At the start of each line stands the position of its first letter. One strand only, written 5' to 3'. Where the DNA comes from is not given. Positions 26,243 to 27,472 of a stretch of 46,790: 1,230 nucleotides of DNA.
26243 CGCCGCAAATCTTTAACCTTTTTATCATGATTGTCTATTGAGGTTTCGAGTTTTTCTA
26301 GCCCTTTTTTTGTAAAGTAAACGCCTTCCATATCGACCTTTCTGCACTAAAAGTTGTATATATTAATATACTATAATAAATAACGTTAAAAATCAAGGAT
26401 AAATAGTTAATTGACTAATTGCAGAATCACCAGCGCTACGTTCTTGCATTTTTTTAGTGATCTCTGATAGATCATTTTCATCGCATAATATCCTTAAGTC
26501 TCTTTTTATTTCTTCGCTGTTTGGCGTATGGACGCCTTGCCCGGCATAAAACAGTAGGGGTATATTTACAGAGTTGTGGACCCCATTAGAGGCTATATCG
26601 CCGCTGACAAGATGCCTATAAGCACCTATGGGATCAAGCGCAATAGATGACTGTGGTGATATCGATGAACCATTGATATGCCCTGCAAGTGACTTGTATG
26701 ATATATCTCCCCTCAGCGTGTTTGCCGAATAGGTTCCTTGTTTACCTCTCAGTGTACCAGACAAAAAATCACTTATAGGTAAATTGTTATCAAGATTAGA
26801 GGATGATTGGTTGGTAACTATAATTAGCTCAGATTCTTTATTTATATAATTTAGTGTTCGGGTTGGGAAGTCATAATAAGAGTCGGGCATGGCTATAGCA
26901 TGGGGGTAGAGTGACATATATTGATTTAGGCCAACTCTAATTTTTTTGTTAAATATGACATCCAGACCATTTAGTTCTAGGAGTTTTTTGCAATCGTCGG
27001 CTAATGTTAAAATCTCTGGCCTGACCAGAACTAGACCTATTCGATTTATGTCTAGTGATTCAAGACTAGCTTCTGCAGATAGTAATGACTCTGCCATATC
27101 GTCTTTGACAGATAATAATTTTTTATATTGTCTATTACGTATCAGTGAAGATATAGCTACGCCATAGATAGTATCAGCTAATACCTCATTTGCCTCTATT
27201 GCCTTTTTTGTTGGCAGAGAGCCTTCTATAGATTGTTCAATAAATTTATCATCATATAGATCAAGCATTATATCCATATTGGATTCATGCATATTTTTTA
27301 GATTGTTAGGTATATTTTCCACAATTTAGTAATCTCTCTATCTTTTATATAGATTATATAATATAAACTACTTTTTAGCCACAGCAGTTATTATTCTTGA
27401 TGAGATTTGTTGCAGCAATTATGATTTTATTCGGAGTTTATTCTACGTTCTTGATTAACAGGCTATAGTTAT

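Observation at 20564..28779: Eleven-gene nucleotide-centric operon (kinases, GTP cyclohydrolase II, LOG-like, NTPase, aminotransferase, DUF2156, two Gre-like factors) matching no pathway I can name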

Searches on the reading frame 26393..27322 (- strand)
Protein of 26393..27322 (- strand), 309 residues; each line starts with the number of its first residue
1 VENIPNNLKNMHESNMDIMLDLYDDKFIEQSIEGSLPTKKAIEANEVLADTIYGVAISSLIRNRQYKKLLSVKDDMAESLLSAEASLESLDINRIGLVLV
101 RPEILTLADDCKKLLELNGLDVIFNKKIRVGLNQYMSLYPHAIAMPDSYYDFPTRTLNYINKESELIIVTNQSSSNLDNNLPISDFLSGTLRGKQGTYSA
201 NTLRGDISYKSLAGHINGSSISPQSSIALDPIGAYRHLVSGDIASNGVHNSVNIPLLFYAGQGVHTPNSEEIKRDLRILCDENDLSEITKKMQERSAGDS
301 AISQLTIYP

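Call 4: search_protein_families(library=pfam, proteins=[window:26393-27322:-], max_evalue=0.1)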
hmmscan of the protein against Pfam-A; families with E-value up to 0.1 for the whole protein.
window:26393-27322:- (309 aa): 0 families

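Call 5: search_protein_families(library=ncbifam, proteins=[window:26393-27322:-], max_evalue=0.1)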
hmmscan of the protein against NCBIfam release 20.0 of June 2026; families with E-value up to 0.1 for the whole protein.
window:26393-27322:- (309 aa): 0 families

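Call 16: search_solved_structures(query=window:26393-27292:-, max_evalue=10, show_alignments=2)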
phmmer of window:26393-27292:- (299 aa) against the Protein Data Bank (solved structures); distinct sequences matched with E-value up to 10: 5.
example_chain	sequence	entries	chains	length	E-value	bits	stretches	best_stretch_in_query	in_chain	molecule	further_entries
6wzl_E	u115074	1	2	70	0.19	14.4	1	235-291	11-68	C-X-C motif chemokine 7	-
1nap_A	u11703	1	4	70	0.48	13.1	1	235-291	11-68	NEUTROPHIL ACTIVATING PEPTIDE-2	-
1tvx_A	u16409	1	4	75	0.53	12.9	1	235-291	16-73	NEUTROPHIL ACTIVATING PEPTIDE 2 VARIANT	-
1f9p_A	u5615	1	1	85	0.64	12.7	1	235-291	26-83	CONNECTIVE TISSUE ACTIVATING PEPTIDE-III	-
8a22_Bo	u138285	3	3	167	0.71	12.5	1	63-125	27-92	uS15m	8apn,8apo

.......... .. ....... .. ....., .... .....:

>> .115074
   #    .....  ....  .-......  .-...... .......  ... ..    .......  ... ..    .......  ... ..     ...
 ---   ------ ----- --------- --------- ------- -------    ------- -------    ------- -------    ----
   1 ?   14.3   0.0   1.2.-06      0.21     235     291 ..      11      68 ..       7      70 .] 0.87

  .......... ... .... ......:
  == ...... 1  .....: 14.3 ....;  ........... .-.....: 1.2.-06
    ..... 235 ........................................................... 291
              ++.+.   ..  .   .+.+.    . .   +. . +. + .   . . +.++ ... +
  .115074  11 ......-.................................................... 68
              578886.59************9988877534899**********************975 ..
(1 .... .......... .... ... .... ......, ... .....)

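Call 22: search_protein_families(library=padloc, proteins=[window:26393-27292:-], max_evalue=0.01)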
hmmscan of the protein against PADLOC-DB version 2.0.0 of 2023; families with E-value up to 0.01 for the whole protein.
window:26393-27292:- (299 aa): 0 families

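Call 64: find_homologous_proteins(query=window:26393-27292:-, max_evalue=0.001)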
Query window:26393-27292:- (299 aa): 72 proteins with E <= 0.001 among 1492 candidates.
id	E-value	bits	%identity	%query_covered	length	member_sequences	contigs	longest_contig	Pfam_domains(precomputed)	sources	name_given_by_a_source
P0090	7.9e-189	644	100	100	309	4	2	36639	-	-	-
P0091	1.7e-100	354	58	94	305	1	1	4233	-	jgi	jgi:hypothetical protein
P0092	2.0e-97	344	56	95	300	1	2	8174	-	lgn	-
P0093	6.1e-85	303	50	96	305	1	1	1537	-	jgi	jgi:hypothetical protein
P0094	5.4e-76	274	46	91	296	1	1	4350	-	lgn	-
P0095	1.2e-73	266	45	91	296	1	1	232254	-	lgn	-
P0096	1.0e-72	263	47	93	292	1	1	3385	-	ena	-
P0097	2.0e-71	259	45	91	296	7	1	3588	-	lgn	-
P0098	5.1e-71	257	45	93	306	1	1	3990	-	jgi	jgi:hypothetical protein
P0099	3.4e-70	255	44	92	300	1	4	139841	-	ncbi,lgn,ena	-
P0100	5.1e-68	248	42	93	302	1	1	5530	-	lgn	-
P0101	6.0e-67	244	43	95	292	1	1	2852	-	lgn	-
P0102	1.4e-66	243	43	91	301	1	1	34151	-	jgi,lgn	jgi:hypothetical protein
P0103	6.0e-66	241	44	88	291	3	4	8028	-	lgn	-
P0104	6.7e-66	241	41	90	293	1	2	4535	-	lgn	-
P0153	1.3e-44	171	37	94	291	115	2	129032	-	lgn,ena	-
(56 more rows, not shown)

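Call 67: search_solved_structures(query=A6, max_evalue=1, show_alignments=2)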
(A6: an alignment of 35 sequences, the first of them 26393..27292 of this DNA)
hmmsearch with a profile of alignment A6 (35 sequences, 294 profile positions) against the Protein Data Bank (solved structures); distinct sequences matched with E-value up to 1: 2.
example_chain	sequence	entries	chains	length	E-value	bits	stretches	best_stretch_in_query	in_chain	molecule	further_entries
7wvt_A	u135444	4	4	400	0.024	17.1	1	46-125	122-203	Phosphatidylinositol transfer protein CSR1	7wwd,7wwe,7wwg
8j07_X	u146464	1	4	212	0.17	14.3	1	95-138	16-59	Nucleoside diphosphate kinase homolog 5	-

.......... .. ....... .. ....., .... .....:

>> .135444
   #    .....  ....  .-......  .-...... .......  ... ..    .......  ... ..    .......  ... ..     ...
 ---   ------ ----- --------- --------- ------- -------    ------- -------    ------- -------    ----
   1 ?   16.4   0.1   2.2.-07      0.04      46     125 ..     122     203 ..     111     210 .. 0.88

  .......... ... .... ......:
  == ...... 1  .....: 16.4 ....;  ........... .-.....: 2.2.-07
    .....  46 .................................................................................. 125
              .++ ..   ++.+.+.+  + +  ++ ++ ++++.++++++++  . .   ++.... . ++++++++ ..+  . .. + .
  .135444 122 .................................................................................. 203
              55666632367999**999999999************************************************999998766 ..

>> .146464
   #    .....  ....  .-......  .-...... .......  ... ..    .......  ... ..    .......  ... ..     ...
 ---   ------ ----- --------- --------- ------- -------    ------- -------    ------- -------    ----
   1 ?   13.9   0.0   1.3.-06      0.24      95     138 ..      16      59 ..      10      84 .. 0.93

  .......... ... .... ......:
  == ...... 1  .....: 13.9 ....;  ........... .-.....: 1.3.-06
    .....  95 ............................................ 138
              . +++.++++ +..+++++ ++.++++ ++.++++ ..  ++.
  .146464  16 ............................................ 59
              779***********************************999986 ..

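Call 75: predict_structure(alignment_id=A6)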
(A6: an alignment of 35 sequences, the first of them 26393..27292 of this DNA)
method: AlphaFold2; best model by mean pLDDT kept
length: 299 residues; sequences in the alignment: 35
mean_pLDDT: 91.3   pTM: 0.90
mean pLDDT of the five models: 91.3, 89.4, 88.9, 87.6, 84.7
residues with pLDDT >= 90: 219; 70-90: 71; 50-70: 9; < 50: 0
segments of 3 or more residues with pLDDT < 50: none
pLDDT, mean of each block of 10 residues (from residue 1): 93 97 96 96 94 90 88 80 96 97 97 98 92 78 92 98 69 96 96 96 90 92 94 90 91 93 96 95 89 70
secondary structure, 60 per line:
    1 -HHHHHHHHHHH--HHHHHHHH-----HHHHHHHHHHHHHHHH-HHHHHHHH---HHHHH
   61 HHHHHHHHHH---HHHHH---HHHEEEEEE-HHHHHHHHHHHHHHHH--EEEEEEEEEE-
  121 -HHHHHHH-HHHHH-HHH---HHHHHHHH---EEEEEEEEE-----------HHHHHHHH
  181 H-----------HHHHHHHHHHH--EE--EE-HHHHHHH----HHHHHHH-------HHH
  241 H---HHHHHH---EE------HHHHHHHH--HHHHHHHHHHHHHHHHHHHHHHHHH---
elements in order: H2-12 H15-22 H28-43 H45-52 H56-70 H74-78 E85-90 H92-107 E110-119 H122-128 H130-134 H142-149 E153-161 H173-181 H193-203 H213-219 H224-230 H238-241 H245-250 H262-269 H272-296

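Call 77: fold_search(model_id=the predicted structure, library=pdb)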
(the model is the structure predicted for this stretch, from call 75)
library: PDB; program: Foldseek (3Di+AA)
matches with E <= 10: 465; with E <= 0.001: 0
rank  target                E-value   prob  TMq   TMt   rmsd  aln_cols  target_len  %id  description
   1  5c7p_C                3.9e-03  1.00  0.28  0.55  14.6       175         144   13  Structure of Leishmania nucleoside diphostate kinase mutant P95S (released 2015-10-14)
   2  8j07_X                4.5e-03  1.00  0.28  0.42  10.1       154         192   14  96nm repeat of human respiratory doublet microtubule and associated axonemal complexes (released 2023-07-26)
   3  1k44_A                5.3e-03  1.00  0.29  0.60  10.1       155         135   17  Mycobacterium tuberculosis Nucleoside Diphosphate Kinase (released 2002-05-15)
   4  4ane_A                5.5e-03  1.00  0.29  0.59  10.1       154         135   18  R80N MUTANT OF NUCLEOSIDE DIPHOSPHATE KINASE FROM MYCOBACTERIUM TUBERCULOSIS (released 2013-03-13)
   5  6qa2_A                5.8e-03  1.00  0.29  0.59   3.2       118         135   19  R80A MUTANT OF NUCLEOSIDE DIPHOSPHATE KINASE FROM MYCOBACTERIUM TUBERCULOSIS (released 2019-02-27)
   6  4fkx_A                7.5e-03  1.00  0.29  0.54  11.9       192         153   11  Crystal structure of nucleoside diphosphate kinase B from Trypanosoma brucei bound to CDP (released 2012-06-27)
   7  3ngs_B                7.5e-03  1.00  0.29  0.54  14.6       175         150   14  Structure of Leishmania nucleoside diphosphate kinase b with ordered nucleotide-binding loop (released 2011-04-27)
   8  7jrj_K                7.9e-03  1.00  0.22  0.40   1.9        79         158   18  Chlamydomonas reinhardtii radial spoke head and neck (recombinant) (released 2020-12-16)
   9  3q83_A                8.4e-03  1.00  0.36  0.66   3.7       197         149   11  Crystal structure of Staphylococcus aureus nucleoside diphosphate kinase (released 2011-07-27)
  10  3vvt_A                8.4e-03  1.00  0.30  0.62   8.5       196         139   10  Crystal structure of reconstructed archaeal ancestral NDK, Arc1 (released 2013-06-19)
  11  3vvu_A                8.8e-03  1.00  0.35  0.71   4.4       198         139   10  Crystal structure of reconstructed bacterial ancestral NDK, Bac1 (released 2013-06-19)
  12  1ncl                  8.8e-03  1.00  0.29  0.53  13.6       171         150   11  THERMAL STABILITY OF HEXAMERIC AND TETRAMERIC NUCLEOSIDE, DIPHOSPHATE KINASES (released 1996-11-08)
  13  1ehw_A                9.3e-03  1.00  0.30  0.59  13.0       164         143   15  HUMAN NUCLEOSIDE DIPHOSPHATE KINASE 4 (released 2000-05-17)
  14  3bbc_A                9.7e-03  1.00  0.29  0.53   2.9       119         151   15  Crystal structure of R88A mutant of the NM23-H2 transcription factor (released 2008-09-23)
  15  5cab_B                9.7e-03  1.00  0.29  0.59  12.4       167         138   12  Structure of Leishmania nucleoside diphostate kinase mutant Del5-Cterm (released 2015-10-14)
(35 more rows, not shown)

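Call 82: find_encoding_contigs(protein=P0153, flank=7000, max_places=2)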
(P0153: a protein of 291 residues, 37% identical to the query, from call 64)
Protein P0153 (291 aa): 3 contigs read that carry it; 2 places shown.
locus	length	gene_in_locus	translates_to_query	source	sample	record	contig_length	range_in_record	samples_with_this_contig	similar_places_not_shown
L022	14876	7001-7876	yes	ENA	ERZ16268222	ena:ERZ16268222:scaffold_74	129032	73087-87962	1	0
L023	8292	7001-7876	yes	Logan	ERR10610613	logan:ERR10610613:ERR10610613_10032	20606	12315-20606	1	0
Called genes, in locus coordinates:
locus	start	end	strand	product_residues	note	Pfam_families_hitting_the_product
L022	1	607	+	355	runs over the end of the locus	PF01098:FTSW_RODA_SPOVE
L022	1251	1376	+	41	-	PF01381:HTH_3 (weak)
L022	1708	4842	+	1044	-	PF01467:CTP_transf_like (faint), PF08218:Citrate_ly_lig, PF13685:Fe-ADH_2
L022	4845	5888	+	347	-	PF00534:Glycos_transf_1, PF13692:Glyco_trans_1_4 (weak)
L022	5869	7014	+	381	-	PF20706:GT4-conflict (faint), PF13439:Glyco_transf_4 (weak), PF00534:Glycos_transf_1, PF13692:Glyco_trans_1_4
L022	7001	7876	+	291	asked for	-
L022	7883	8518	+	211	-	PF00702:Hydrolase, PF13419:HAD_2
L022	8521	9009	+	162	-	PF00293:NUDIX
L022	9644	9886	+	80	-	-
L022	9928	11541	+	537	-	PF00239:Resolvase, PF07508:Recombinase, PF13408:Zn_ribbon_recom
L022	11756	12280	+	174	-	PF00583:Acetyltransf_1, PF13302:Acetyltransf_3, PF13523:Acetyltransf_8 (weak), PF13508:Acetyltransf_7 (weak)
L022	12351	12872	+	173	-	PF08645:PNK3P, PF13419:HAD_2 (weak), PF00702:Hydrolase (weak)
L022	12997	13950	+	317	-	PF00535:Glycos_transf_2, PF10111:Glyco_tranf_2_2 (weak), PF13641:Glyco_tranf_2_3 (weak)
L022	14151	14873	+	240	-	PF02463:SMC_N (weak), PF00005:ABC_tran, PF13304:AAA_21 (faint)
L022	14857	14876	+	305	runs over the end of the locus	PF01458:SUFBD_core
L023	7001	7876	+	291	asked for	-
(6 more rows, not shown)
